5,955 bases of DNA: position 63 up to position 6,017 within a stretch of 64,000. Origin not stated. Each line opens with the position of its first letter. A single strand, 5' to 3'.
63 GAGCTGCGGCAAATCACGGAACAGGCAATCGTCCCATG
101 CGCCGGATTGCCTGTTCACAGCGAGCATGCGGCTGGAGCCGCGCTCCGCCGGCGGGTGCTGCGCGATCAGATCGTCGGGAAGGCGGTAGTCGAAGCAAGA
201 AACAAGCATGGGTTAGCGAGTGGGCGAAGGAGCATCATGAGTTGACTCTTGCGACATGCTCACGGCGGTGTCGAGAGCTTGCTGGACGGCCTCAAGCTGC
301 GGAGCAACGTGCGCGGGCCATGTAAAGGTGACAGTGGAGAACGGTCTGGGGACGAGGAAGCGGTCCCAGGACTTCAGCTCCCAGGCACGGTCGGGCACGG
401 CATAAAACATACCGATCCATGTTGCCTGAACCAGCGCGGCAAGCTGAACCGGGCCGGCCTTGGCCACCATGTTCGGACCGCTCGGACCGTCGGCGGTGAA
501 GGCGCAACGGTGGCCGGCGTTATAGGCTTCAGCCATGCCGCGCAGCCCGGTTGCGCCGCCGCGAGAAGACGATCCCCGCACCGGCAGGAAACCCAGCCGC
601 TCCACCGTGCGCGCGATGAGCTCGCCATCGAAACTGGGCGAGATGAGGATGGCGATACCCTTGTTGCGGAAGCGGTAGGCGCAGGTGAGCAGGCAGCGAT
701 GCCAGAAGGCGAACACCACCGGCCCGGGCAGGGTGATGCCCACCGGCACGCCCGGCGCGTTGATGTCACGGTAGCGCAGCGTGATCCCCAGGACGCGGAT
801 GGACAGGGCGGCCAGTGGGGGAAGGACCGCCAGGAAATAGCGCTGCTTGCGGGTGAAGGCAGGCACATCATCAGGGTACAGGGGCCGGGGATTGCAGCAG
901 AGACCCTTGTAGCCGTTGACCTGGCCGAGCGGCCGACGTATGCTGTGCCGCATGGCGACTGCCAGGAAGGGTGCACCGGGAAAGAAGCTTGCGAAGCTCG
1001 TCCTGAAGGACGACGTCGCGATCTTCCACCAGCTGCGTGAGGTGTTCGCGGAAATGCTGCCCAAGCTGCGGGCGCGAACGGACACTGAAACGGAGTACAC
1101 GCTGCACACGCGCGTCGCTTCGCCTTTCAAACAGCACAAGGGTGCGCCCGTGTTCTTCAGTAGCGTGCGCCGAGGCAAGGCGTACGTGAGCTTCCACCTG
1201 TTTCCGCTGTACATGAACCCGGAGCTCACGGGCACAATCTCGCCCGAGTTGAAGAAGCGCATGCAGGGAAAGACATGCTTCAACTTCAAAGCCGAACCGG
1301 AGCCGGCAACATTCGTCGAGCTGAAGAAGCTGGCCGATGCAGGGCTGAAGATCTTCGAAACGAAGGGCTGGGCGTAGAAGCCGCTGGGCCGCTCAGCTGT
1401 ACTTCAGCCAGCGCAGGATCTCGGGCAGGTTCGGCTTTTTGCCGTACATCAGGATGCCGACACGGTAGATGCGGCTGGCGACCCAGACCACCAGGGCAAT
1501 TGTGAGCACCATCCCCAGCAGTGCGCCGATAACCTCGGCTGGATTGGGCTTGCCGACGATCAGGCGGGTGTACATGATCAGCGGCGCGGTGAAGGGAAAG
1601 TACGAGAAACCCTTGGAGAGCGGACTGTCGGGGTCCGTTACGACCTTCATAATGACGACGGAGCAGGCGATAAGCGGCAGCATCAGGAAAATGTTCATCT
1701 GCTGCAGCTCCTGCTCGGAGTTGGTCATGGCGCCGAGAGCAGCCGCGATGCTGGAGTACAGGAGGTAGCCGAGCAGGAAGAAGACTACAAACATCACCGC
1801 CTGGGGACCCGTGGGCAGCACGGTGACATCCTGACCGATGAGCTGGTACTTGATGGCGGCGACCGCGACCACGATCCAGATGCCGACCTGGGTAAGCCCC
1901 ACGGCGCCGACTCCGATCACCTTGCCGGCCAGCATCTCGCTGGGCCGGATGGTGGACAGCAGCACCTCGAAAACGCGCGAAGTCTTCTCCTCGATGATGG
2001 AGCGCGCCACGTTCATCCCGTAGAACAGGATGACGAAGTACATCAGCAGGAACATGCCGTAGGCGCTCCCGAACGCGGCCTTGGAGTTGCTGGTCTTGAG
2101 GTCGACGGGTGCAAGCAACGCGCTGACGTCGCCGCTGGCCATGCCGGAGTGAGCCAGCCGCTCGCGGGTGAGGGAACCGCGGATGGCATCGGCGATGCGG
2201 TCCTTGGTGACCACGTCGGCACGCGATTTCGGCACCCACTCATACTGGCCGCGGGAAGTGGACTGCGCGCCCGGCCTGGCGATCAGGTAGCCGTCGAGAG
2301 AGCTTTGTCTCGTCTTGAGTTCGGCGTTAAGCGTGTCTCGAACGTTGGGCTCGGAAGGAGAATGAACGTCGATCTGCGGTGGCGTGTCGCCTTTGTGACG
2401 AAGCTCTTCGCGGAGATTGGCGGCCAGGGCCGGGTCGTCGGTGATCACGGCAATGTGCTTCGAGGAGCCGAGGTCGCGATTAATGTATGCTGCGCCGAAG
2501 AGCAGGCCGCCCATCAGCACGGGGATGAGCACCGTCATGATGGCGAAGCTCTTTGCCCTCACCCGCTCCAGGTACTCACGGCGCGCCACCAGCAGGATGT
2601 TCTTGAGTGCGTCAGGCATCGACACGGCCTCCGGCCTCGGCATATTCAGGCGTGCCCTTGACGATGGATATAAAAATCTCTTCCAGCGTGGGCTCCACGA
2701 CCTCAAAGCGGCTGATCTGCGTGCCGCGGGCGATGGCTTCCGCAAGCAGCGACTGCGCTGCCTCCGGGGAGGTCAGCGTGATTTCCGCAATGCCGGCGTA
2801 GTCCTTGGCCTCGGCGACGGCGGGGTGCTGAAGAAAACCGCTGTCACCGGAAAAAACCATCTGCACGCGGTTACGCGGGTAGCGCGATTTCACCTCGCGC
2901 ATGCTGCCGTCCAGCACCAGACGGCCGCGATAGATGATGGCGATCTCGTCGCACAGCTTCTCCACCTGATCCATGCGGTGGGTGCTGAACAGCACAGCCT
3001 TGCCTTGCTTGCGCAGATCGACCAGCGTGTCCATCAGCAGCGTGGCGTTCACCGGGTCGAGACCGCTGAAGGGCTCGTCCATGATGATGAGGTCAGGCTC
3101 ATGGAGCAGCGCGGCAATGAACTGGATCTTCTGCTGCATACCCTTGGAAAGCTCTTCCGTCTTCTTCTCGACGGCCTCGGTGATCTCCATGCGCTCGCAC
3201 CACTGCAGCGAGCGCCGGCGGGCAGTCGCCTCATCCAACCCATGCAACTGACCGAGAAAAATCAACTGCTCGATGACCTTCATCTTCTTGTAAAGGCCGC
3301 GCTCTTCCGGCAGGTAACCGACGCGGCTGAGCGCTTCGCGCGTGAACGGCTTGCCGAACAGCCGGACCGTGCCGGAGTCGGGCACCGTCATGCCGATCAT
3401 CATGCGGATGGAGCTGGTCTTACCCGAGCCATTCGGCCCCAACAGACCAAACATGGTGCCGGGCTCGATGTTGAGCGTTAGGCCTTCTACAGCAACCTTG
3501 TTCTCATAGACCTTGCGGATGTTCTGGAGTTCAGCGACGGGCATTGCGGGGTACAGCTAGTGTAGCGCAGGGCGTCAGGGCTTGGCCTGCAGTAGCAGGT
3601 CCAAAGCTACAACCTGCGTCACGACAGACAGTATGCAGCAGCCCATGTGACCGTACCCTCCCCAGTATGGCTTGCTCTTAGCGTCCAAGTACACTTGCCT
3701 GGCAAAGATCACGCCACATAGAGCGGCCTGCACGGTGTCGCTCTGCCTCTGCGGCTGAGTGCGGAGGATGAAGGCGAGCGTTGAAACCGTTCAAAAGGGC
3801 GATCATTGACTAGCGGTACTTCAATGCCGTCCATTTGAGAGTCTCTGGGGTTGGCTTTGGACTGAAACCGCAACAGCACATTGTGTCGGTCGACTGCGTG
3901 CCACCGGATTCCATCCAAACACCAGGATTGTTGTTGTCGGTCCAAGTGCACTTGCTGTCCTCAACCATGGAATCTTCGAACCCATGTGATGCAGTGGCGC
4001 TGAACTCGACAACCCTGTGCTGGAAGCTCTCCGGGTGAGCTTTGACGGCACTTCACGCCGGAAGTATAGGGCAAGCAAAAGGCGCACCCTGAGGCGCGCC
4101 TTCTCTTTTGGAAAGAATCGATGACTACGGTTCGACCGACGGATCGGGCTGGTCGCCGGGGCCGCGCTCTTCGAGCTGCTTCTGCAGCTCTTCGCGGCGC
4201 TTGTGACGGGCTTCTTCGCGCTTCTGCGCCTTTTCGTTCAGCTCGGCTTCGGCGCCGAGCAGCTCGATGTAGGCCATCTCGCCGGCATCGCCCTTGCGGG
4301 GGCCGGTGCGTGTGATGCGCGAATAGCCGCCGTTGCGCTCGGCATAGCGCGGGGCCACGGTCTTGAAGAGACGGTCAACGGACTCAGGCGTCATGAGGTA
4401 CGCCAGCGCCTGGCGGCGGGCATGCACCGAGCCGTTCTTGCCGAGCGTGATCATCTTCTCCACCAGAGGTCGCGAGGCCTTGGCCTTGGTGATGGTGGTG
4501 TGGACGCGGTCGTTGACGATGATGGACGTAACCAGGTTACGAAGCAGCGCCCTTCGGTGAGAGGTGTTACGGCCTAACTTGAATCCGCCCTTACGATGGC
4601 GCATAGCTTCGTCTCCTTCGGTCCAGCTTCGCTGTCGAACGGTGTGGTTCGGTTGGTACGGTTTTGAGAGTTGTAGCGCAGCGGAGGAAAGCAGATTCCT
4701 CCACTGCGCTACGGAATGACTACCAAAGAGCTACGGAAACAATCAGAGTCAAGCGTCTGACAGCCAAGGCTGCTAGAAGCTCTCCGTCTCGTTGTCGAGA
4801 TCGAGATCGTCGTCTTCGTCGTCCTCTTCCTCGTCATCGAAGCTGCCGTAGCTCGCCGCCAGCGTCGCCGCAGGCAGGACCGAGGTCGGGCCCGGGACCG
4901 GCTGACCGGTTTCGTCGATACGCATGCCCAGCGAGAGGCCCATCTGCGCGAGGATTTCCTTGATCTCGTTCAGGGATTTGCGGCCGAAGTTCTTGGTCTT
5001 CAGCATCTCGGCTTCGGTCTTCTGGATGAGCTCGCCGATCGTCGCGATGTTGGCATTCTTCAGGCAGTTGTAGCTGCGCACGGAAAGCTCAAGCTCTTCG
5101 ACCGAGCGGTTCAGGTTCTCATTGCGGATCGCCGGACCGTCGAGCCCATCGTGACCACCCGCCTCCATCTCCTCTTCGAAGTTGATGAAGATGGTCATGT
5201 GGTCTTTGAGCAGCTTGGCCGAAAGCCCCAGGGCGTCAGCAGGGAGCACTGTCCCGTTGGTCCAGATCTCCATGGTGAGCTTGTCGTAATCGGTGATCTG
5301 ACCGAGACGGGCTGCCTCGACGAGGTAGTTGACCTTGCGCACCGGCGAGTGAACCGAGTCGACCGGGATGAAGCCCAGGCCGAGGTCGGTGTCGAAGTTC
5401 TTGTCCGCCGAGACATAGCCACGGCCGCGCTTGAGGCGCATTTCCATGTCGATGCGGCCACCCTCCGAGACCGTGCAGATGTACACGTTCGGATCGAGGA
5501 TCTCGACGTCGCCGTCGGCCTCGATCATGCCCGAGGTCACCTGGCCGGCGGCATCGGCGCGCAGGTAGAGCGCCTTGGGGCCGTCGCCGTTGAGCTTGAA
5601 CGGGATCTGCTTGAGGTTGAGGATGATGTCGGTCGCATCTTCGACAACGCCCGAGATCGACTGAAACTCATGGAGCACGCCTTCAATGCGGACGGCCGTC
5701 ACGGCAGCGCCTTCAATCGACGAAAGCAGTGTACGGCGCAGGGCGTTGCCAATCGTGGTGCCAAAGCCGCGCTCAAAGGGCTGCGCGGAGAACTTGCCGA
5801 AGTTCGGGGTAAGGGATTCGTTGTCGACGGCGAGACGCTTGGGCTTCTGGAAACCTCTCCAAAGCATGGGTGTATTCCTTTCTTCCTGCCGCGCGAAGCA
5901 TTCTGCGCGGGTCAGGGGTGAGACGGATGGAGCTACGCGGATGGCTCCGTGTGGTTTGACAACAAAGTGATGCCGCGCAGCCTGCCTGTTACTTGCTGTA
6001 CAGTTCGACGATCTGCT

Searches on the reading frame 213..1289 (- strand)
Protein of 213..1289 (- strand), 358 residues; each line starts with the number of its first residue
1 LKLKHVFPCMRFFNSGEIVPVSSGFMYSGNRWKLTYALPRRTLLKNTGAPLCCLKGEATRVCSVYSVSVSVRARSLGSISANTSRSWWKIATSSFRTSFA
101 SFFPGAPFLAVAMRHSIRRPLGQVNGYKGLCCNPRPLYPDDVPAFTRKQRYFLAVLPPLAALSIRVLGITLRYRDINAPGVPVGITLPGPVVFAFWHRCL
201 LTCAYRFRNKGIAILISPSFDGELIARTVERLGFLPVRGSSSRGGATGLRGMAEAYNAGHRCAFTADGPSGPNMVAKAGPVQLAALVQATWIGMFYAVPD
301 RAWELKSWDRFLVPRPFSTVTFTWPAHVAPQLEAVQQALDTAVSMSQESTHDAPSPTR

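Call 52: search_protein_families(library=pfam, proteins=[window:213-1289:-], max_evalue=0.00001)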
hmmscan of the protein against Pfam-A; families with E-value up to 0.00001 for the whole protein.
window:213-1289:- (358 aa): 1 family
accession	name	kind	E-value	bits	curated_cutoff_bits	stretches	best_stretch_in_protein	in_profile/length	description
PF04028.18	DUF374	-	3.2e-26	91.1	26.8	1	205-272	1-68/69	Domain of unknown function (DUF374)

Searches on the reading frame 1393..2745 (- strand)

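Call 52: search_protein_families(library=pfam, proteins=[window:1393-2745:-], max_evalue=0.00001)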
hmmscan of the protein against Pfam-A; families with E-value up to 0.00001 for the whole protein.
window:1393-2745:- (450 aa): 3 families
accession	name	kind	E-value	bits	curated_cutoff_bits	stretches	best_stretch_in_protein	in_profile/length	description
PF12698.13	ABC2_membrane_3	-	1.9e-48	165.8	31.6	1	65-424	1-346/347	ABC-2 family transporter protein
PF12679.13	ABC2_membrane_2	-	4.9e-10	39.6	27.2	1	53-383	3-229/283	ABC-2 family transporter protein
PF01061.29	ABC2_membrane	-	5.3e-10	39.6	26.9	1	225-366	35-181/211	ABC-2 type transporter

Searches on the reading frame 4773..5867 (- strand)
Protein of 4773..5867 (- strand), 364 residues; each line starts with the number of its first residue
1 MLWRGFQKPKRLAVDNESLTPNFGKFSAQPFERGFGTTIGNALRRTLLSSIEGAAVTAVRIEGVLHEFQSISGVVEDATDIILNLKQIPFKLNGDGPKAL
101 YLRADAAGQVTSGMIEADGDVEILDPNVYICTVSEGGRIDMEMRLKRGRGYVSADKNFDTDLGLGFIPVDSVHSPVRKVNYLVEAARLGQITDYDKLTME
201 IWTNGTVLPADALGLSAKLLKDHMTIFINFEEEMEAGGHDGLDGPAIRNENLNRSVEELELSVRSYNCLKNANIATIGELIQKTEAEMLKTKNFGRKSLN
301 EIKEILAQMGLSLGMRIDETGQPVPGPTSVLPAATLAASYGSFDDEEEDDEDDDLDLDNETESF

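Call 52: search_protein_families(library=pfam, proteins=[window:4773-5867:-], max_evalue=0.00001)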
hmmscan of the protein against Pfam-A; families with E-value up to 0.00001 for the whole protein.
window:4773-5867:- (364 aa): 3 families
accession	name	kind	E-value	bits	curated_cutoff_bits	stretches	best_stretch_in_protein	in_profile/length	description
PF01000.31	RNA_pol_A_bac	-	3e-32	111.8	33.9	1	59-174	1-119/119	RNA polymerase Rpb3/RpoA insert domain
PF03118.21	RNA_pol_A_CTD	-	8.3e-28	96.4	23.8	1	249-307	8-66/67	Bacterial RNA polymerase, alpha chain C terminal domain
PF01193.29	RNA_pol_L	-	9.1e-24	83.4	24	1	30-224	2-74/74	RNA polymerase Rpb3/Rpb11 dimerisation domain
